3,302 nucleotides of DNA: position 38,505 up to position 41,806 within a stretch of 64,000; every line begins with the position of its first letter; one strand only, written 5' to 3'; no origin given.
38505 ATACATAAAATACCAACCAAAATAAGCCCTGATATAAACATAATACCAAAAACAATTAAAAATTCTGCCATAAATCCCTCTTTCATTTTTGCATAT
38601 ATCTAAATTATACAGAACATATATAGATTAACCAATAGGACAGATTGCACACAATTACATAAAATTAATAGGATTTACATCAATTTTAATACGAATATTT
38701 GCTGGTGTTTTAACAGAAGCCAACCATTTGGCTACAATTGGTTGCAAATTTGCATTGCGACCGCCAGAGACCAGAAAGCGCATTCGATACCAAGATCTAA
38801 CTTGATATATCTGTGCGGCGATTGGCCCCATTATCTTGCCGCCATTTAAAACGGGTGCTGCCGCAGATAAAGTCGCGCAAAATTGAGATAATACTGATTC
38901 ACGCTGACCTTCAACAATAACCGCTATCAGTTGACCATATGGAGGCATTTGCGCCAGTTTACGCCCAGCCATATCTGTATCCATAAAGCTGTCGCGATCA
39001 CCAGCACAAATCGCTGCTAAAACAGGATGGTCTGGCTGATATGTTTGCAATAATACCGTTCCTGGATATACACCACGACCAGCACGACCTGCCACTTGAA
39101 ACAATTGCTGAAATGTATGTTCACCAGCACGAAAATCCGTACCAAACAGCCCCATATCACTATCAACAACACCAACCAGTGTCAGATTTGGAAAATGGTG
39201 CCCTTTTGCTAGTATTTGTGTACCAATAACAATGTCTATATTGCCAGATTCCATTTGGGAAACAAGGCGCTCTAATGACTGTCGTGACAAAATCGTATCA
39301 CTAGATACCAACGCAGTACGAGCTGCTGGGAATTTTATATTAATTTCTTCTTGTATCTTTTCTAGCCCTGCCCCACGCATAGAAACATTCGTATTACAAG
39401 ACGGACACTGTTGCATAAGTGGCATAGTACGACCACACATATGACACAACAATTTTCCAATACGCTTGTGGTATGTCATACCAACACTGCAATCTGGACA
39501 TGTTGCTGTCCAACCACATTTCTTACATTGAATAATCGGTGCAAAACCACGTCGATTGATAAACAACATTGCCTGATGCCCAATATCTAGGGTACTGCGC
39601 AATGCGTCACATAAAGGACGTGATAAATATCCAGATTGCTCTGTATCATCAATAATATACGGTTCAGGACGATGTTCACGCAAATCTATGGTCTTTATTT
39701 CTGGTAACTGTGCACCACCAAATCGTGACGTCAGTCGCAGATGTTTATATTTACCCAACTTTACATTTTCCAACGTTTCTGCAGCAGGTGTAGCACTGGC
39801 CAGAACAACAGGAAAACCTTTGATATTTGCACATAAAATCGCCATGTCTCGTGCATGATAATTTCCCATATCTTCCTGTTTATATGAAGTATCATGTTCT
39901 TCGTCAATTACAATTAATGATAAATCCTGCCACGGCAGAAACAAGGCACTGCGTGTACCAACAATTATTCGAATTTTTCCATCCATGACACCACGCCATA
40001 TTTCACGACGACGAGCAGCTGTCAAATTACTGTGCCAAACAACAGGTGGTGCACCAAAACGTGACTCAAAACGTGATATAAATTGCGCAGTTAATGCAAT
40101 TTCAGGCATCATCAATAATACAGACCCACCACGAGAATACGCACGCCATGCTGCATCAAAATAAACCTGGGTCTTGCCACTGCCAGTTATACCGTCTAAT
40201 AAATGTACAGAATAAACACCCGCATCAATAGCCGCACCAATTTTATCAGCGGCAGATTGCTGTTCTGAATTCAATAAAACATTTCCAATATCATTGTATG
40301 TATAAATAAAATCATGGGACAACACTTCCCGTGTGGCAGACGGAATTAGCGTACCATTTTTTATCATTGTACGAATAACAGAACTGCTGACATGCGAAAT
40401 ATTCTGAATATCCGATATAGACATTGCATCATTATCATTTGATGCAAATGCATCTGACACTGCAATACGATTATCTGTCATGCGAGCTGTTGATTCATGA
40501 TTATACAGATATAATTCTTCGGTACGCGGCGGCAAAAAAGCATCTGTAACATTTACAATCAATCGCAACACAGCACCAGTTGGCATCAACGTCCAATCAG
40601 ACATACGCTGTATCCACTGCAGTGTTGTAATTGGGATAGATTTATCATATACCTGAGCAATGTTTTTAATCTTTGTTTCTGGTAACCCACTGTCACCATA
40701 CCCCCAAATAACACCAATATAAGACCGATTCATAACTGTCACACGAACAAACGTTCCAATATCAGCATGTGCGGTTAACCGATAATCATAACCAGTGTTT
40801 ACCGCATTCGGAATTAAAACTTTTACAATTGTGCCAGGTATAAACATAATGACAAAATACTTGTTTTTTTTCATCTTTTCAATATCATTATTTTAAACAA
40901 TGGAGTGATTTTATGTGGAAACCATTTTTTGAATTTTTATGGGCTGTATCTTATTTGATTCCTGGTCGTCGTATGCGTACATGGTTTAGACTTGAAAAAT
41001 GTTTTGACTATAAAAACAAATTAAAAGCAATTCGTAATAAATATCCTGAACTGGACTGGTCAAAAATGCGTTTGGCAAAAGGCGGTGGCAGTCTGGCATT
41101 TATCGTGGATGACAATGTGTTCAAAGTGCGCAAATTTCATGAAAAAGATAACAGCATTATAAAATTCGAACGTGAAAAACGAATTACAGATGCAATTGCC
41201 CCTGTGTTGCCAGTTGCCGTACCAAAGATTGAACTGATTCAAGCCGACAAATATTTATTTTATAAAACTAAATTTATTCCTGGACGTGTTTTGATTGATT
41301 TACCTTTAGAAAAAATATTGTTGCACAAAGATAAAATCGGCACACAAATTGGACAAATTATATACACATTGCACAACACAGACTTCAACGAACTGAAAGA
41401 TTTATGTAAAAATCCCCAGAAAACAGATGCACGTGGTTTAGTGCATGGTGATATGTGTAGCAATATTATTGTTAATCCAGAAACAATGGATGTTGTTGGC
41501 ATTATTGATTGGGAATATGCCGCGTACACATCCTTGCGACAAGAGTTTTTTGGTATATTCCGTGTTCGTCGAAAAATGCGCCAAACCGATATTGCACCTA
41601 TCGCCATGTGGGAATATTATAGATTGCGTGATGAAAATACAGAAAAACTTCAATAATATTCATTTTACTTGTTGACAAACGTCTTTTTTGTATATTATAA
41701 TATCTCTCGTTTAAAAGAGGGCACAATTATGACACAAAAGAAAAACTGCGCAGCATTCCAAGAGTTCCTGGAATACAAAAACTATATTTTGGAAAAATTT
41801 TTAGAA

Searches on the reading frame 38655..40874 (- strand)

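Call 65: search_protein_families(library=pfam, proteins=[window:38655-40874:-], max_evalue=0.001)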
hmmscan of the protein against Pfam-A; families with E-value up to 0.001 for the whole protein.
window:38655-40874:- (739 aa): 6 families
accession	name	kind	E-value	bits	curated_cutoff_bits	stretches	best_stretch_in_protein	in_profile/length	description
PF00270.35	DEAD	-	5.5e-17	62.4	26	1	226-370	19-166/167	DEAD/DEAH box helicase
PF18074.6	PriA_C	-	1.1e-14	55.5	26.9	1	645-735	1-95/95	Primosomal protein N C-terminal domain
PF17764.6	PriA_3primeBD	-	5.3e-12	45.9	22.7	1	18-107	1-95/96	3'DNA-binding domain (3'BD)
PF04851.21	ResIII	-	4e-11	43.5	22.5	1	201-338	4-142/164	Type III restriction enzyme, res subunit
PF18319.7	Zn_ribbon_PriA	-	2e-10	40.8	26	1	459-485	1-27/27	PriA DNA helicase Cys-rich region (CRR) domain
PF00271.37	Helicase_C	-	2e-08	34.9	23.5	1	529-600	49-108/110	Helicase conserved C-terminal domain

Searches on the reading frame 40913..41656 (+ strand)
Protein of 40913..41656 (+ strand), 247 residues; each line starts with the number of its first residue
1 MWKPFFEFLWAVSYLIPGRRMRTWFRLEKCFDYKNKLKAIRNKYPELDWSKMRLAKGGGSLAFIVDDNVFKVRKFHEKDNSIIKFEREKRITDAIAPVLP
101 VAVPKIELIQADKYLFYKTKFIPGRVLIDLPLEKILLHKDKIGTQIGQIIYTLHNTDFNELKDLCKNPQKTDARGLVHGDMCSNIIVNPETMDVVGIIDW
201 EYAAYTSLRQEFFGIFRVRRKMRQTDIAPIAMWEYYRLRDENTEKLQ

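Call 65: search_protein_families(library=pfam, proteins=[window:40913-41656:+], max_evalue=0.001)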
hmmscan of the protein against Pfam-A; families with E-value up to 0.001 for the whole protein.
window:40913-41656:+ (247 aa): 2 families
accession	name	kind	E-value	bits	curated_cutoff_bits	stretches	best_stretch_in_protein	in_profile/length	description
PF01636.29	APH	-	2.4e-10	41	23.2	1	162-218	156-212/239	Phosphotransferase enzyme family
PF01633.27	Choline_kinase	-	0.00093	19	29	0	158-207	148-195/300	Choline/ethanolamine kinase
